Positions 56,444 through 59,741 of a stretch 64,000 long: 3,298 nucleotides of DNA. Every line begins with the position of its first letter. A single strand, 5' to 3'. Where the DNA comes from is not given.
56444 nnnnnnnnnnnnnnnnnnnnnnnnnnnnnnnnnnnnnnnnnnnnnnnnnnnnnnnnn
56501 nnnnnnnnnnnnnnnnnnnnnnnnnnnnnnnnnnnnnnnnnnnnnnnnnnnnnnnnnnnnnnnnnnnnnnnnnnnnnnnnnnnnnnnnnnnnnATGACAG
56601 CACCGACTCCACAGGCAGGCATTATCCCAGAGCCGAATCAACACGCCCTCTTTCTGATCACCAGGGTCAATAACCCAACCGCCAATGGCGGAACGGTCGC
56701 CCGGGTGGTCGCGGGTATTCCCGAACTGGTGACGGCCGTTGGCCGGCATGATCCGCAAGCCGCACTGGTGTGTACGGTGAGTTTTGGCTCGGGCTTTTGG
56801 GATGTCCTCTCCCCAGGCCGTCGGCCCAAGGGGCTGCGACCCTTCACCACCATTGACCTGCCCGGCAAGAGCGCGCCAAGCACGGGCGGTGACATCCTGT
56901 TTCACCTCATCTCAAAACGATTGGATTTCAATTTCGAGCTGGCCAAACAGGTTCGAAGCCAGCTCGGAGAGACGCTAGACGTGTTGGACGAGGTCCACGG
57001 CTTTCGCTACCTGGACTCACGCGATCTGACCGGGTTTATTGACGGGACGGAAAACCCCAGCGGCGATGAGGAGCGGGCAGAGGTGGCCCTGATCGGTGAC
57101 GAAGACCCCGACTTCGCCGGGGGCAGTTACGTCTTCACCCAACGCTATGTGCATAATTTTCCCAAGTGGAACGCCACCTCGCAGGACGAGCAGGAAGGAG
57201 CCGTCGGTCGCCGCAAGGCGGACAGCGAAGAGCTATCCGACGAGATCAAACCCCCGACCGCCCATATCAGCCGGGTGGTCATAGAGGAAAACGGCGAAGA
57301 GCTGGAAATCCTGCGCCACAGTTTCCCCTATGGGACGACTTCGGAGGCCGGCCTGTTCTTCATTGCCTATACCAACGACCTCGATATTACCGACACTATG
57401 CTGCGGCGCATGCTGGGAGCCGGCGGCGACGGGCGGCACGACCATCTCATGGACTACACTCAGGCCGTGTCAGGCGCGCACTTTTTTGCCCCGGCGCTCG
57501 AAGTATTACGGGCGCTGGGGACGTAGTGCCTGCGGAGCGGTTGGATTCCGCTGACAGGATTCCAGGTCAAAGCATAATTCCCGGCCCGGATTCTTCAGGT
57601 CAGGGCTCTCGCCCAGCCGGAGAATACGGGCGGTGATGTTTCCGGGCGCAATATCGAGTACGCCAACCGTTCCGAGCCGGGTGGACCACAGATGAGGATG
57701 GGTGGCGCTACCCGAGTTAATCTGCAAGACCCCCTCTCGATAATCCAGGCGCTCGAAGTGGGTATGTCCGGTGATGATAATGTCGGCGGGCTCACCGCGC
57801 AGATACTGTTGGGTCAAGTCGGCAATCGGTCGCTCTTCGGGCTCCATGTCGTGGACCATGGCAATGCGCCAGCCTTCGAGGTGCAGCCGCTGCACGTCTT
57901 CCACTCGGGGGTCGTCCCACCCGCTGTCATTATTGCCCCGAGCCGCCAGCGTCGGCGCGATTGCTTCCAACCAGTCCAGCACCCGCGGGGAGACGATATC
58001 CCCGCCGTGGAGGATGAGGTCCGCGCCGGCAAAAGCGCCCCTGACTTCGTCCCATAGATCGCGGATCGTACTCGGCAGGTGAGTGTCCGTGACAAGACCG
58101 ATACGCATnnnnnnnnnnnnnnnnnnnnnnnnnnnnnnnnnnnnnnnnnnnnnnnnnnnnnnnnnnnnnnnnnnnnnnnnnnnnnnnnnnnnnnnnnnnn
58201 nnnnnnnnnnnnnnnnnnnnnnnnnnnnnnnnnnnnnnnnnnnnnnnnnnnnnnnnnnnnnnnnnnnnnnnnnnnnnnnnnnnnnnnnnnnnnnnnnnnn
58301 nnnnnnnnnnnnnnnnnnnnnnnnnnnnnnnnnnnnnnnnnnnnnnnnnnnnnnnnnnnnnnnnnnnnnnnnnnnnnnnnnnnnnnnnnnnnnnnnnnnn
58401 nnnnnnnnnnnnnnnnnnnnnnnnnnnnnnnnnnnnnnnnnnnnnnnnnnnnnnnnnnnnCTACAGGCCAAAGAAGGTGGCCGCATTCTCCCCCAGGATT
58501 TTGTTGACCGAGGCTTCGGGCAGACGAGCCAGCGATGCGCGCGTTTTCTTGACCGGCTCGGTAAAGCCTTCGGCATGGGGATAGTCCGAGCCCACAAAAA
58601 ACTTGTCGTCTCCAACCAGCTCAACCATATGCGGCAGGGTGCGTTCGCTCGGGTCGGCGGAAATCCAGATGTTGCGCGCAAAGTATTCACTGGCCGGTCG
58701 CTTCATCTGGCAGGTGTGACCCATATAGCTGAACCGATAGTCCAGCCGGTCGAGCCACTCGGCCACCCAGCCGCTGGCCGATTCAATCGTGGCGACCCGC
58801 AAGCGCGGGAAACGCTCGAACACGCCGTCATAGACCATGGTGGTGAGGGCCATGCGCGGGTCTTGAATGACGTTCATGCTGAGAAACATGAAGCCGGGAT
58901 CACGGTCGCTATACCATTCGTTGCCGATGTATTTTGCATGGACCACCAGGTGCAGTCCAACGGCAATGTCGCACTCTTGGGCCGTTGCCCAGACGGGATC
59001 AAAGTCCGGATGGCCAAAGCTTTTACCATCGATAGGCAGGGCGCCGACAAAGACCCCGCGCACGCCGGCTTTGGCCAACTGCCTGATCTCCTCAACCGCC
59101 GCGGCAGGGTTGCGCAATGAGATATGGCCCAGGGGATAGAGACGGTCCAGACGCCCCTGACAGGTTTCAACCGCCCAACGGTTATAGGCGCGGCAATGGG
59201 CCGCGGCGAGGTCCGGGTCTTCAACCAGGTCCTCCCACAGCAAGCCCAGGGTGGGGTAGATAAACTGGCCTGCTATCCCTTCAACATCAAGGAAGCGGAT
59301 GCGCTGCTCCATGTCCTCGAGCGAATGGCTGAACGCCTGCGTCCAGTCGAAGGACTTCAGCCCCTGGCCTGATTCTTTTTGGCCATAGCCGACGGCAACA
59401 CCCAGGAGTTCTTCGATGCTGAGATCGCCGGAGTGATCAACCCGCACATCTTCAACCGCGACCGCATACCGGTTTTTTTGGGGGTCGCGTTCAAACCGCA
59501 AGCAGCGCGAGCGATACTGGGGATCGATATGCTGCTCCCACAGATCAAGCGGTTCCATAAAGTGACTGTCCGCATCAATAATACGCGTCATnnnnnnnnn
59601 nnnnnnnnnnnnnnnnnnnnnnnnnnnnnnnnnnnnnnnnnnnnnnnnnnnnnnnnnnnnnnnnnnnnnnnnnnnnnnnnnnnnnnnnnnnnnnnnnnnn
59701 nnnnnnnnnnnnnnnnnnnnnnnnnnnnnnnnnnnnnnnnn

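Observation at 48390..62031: Recurrent Rieske oxygenase + NicX-like module: candidate undescribed N-heterocycle ring-opening pathways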

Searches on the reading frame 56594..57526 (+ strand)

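Call 4: search_protein_families(library=pfam, proteins=[window:56594-57526:+], max_evalue=0.01)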
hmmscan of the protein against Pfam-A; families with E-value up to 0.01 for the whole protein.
window:56594-57526:+ (310 aa): 2 families
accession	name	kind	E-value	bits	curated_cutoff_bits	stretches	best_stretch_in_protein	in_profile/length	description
PF20628.3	Dyp_perox_C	-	3.9e-55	186.5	20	1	141-302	1-164/166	Dyp-type peroxidase, C-terminal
PF04261.18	Dyp_perox_N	-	3.6e-21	76.1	20.4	1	7-138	1-146/146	Dyp-type peroxidase, N-terminal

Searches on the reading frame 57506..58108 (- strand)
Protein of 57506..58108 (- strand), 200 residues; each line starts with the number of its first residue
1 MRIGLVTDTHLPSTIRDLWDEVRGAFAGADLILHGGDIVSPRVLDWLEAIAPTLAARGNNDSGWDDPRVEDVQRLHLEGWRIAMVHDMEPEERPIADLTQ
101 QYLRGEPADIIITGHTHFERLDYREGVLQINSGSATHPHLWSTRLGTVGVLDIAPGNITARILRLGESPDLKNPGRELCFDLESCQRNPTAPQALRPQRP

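Call 4: search_protein_families(library=pfam, proteins=[window:57506-58108:-], max_evalue=0.01)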
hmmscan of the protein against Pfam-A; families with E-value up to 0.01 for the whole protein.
window:57506-58108:- (200 aa): 2 families
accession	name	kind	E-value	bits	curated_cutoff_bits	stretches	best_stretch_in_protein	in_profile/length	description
PF12850.12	Metallophos_2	-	1.5e-25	90.5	27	1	1-153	1-151/154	Calcineurin-like phosphoesterase superfamily domain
PF00149.33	Metallophos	-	3.4e-08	34.6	21.5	1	1-64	1-72/191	Calcineurin-like phosphoesterase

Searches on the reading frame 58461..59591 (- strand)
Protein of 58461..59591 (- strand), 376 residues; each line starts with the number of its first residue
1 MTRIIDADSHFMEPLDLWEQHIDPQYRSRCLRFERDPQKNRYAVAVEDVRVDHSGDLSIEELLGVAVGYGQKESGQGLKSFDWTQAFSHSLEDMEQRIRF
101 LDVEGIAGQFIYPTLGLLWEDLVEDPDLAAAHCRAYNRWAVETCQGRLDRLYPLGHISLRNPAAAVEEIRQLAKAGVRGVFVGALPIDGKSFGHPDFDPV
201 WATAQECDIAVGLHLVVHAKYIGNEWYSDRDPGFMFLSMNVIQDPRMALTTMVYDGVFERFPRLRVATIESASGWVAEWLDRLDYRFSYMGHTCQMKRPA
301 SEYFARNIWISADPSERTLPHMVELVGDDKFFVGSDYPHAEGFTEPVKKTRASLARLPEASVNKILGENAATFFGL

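Call 4: search_protein_families(library=pfam, proteins=[window:58461-59591:-], max_evalue=0.01)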
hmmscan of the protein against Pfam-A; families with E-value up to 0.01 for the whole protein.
window:58461-59591:- (376 aa): 1 family
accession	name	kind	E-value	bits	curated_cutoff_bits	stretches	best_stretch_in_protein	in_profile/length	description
PF04909.20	Amidohydro_2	-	6.1e-25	89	26.4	1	121-376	50-289/289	Amidohydrolase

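Call 8: search_protein_families(library=ncbifam, proteins=[window:58461-59591:-], max_evalue=0.01)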
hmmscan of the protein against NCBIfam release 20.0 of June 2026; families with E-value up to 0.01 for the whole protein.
window:58461-59591:- (376 aa): 0 families

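Call 102: search_solved_structures(query=window:58461-59591:-, max_evalue=0.001)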
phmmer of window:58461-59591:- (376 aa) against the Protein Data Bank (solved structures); distinct sequences matched with E-value up to 0.001: 37.
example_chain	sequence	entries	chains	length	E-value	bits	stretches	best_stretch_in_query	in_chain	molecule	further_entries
4dzi_A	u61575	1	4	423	1.8e-34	122.4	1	3-375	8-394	Putative TIM-barrel metal-dependent hydrolase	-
6omp_A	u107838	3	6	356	2.8e-30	108.7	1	93-344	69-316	PtmU3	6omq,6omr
8uyr_A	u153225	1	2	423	8.9e-27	97.1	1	4-374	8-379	DitZ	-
8sm9_F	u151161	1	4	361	1.9e-21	79.6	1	127-375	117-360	Amidohydrolase 2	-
8sm8_G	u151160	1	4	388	3.3e-16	62.3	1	127-376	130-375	Putative amidohydrolase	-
6m1w_B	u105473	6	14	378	1.2e-15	60.5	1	126-375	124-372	Amidohydrolase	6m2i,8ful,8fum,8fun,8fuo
6m53_A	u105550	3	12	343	1.4e-15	60.2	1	88-345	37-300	2,3-dihydroxybenzoate decarboxylase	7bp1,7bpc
4igm_A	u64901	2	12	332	1.7e-15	60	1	89-376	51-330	2-amino-3-carboxymuconate-6-semialdehyde decarboxylase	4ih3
4ofc_A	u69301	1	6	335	1.8e-15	59.9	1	89-376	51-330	2-amino-3-carboxymuconate-6-semialdehyde decarboxylase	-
2wm1_A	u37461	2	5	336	1.8e-15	59.9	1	89-376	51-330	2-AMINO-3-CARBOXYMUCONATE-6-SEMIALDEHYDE DECARBOXYLASE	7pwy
4ign_A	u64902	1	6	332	2e-15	59.7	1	90-376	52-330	2-amino-3-carboxymuconate-6-semialdehyde decarboxylase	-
4icm_A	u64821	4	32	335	5.8e-14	54.9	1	132-374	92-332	5-carboxyvanillate decarboxylase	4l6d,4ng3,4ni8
8sm6_A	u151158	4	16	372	2e-13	53.2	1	124-369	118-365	Amidohydrolase family protein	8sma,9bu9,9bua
7wkl_A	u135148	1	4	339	2.9e-13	52.6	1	92-345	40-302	Amidohydrolase 2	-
7wmb_A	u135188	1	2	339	5.6e-13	51.7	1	91-344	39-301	Amidohydrolase 2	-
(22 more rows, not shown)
